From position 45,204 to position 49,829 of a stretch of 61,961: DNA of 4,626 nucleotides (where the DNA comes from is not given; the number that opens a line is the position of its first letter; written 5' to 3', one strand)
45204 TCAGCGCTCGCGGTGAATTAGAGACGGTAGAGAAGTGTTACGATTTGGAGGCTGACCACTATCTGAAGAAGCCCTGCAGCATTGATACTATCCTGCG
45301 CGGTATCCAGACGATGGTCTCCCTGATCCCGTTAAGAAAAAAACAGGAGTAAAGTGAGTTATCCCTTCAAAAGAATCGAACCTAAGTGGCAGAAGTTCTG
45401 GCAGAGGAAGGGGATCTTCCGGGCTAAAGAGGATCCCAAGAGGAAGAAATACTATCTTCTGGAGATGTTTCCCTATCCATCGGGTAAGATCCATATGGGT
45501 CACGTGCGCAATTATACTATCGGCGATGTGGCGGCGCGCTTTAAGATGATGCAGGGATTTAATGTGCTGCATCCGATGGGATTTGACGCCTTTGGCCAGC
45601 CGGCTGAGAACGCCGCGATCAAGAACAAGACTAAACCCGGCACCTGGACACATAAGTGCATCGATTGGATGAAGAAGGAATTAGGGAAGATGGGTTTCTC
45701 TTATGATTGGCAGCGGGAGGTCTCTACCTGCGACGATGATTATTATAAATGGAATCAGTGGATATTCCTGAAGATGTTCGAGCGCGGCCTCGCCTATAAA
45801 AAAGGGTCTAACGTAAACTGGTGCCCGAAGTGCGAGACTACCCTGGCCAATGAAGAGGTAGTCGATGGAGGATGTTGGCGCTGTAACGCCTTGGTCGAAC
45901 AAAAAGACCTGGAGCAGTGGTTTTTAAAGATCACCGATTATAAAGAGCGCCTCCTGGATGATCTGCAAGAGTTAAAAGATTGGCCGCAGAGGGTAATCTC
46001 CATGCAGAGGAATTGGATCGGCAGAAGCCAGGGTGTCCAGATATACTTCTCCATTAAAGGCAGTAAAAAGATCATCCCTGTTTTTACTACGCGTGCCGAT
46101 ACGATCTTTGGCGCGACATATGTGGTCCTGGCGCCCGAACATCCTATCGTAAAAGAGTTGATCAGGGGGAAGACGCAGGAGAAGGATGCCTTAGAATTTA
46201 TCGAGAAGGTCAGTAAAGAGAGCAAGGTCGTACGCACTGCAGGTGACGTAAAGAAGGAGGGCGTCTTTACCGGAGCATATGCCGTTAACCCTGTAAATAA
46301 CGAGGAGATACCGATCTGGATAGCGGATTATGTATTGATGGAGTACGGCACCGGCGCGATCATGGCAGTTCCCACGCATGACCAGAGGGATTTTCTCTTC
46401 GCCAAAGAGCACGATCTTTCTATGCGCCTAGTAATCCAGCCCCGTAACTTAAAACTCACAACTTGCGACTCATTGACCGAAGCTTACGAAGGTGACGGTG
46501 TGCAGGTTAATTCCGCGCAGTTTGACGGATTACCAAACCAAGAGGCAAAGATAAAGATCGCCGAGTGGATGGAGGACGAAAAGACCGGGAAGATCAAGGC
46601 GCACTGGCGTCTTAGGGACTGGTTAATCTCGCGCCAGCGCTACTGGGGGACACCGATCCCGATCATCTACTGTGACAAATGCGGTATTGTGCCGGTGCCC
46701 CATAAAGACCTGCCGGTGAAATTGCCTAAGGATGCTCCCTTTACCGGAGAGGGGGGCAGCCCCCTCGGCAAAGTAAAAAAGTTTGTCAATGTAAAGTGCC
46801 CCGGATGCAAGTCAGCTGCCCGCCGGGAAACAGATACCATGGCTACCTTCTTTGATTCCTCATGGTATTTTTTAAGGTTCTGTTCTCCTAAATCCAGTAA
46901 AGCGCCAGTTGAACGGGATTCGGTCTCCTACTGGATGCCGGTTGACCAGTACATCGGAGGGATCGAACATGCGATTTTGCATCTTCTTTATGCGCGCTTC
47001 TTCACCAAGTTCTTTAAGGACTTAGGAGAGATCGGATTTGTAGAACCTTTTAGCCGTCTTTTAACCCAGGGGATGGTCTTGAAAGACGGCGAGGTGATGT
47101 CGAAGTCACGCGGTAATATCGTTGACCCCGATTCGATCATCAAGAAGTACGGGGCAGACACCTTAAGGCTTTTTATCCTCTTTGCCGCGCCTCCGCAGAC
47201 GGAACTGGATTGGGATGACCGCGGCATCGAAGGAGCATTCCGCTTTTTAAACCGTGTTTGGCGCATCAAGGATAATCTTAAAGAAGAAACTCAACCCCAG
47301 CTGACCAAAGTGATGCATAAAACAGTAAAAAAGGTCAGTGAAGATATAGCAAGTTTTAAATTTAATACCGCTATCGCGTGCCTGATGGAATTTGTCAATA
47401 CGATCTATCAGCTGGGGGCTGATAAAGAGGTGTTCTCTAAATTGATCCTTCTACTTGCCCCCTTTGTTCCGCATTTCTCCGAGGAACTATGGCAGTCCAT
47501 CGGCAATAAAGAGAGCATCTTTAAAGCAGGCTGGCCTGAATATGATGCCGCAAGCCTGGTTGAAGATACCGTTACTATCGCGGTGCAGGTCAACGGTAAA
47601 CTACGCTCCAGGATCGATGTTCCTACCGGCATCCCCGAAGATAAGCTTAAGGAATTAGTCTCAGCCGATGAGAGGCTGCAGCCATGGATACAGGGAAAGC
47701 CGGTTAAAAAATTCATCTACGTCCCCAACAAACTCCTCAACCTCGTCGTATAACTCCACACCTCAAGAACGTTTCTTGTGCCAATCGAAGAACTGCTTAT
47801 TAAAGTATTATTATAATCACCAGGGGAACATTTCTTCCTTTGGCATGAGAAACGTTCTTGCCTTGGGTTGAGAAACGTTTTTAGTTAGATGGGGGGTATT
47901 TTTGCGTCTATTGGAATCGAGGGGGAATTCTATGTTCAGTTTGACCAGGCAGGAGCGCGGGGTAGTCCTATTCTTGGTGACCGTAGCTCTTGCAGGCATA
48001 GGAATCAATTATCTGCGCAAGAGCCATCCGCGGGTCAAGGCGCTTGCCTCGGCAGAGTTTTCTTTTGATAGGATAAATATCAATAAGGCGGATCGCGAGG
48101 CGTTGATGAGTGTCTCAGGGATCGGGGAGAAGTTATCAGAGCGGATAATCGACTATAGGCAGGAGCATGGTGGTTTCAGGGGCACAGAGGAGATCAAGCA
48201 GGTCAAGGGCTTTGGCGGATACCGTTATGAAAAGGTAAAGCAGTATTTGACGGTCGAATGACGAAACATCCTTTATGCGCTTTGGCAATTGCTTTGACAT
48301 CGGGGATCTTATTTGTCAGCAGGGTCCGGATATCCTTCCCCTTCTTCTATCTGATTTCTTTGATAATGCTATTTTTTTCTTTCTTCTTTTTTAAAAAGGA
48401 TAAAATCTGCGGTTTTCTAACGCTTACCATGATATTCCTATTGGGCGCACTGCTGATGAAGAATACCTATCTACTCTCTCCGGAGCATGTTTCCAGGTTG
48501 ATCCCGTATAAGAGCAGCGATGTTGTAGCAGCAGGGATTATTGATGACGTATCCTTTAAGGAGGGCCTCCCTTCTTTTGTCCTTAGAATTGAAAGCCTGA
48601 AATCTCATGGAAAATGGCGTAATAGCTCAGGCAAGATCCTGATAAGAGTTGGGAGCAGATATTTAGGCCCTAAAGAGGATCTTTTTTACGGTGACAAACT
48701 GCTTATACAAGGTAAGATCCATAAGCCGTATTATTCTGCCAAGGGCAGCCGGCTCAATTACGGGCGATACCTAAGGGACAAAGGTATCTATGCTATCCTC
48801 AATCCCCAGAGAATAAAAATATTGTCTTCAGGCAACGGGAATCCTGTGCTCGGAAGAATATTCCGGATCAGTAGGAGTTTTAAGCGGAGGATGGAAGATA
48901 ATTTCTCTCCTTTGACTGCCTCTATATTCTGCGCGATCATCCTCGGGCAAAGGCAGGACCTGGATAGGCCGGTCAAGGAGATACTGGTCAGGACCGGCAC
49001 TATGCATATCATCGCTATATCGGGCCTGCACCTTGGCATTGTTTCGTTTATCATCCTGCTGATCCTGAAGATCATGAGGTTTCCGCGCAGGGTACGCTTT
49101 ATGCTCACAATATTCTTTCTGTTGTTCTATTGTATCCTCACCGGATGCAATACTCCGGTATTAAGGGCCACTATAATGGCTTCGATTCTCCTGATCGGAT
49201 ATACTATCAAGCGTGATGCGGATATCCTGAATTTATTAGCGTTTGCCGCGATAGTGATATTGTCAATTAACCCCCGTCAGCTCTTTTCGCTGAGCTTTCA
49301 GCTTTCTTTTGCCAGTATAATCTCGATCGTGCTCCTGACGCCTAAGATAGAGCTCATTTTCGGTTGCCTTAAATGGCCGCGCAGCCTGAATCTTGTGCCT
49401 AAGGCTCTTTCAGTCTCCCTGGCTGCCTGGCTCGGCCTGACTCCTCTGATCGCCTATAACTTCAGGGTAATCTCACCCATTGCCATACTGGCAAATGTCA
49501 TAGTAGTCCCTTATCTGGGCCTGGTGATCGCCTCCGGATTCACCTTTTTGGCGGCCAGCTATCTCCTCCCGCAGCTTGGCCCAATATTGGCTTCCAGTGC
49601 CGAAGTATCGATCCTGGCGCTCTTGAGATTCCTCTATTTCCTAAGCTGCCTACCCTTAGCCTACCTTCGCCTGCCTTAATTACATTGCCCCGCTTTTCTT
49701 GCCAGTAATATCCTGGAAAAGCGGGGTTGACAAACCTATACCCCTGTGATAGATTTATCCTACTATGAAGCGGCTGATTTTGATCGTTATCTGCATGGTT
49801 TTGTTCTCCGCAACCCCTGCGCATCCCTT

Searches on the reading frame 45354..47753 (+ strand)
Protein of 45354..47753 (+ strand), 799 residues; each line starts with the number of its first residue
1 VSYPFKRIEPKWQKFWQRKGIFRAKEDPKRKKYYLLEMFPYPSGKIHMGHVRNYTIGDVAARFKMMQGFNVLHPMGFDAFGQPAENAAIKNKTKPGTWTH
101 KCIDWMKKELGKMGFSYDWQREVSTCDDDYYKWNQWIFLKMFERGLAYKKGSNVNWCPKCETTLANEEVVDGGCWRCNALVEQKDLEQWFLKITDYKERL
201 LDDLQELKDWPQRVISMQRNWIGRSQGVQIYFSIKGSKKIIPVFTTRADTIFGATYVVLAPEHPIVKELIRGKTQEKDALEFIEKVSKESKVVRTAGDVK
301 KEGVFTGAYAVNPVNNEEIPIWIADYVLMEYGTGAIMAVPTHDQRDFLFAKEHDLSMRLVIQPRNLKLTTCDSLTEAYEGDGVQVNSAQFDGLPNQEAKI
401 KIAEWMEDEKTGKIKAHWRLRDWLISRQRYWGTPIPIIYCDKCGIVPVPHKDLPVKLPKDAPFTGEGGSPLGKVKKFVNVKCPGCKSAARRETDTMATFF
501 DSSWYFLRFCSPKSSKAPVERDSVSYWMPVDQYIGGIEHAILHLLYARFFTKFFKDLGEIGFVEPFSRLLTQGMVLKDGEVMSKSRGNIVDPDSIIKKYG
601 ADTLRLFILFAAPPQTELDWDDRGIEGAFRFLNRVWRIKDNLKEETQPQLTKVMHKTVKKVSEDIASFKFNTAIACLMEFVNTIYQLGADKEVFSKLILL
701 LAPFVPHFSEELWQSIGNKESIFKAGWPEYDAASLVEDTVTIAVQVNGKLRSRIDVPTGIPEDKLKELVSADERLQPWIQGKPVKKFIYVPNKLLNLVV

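Call 63: search_protein_families(library=pfam, proteins=[window:45354-47753:+], max_evalue=0.00001)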
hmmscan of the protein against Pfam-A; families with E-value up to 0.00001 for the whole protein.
window:45354-47753:+ (799 aa): 5 families
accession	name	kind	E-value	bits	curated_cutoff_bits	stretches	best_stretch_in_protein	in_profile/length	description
PF13603.12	tRNA-synt_1_2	-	4e-71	238.8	25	1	219-407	1-185/185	Leucyl-tRNA synthetase, editing domain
PF00133.28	tRNA-synt_1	-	2e-54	185.4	22.7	2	11-225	1-228/414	tRNA synthetases class I (I, L, M and V)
PF09334.17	tRNA-synt_1g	-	2.3e-32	112.7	20.1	2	39-179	7-144/391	tRNA synthetases class I (M)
PF08264.19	Anticodon_1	-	6.9e-25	88.1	25.1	1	652-763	6-145/148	Anticodon-binding domain of tRNA ligase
PF01406.26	tRNA-synt_1e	-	1.4e-07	31.6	27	0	569-626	241-297/301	tRNA synthetases class I (C) catalytic domain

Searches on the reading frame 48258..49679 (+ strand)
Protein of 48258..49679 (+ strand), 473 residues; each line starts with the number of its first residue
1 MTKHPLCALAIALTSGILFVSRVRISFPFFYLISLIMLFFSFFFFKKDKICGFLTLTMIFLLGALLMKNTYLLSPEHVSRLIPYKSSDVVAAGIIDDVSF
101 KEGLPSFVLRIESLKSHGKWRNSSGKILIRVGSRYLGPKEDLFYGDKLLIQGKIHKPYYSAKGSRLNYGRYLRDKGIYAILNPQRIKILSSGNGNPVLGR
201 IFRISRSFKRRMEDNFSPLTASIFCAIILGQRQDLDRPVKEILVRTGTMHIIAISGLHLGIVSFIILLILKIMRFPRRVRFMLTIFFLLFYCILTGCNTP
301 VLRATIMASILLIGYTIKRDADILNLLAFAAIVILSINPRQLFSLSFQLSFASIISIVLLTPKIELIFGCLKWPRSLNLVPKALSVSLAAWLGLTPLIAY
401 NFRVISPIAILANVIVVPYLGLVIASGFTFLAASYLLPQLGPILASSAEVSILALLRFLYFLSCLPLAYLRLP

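Call 63: search_protein_families(library=pfam, proteins=[window:48258-49679:+], max_evalue=0.00001)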
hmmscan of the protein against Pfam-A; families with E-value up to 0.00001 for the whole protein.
window:48258-49679:+ (473 aa): 2 families
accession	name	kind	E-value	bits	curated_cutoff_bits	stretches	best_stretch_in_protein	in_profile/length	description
PF03772.21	Competence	-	1.2e-58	199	23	1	227-472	1-245/270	Competence protein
PF13567.11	DUF4131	-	2.2e-16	60.4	31.6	1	27-186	5-162/165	Domain of unknown function (DUF4131)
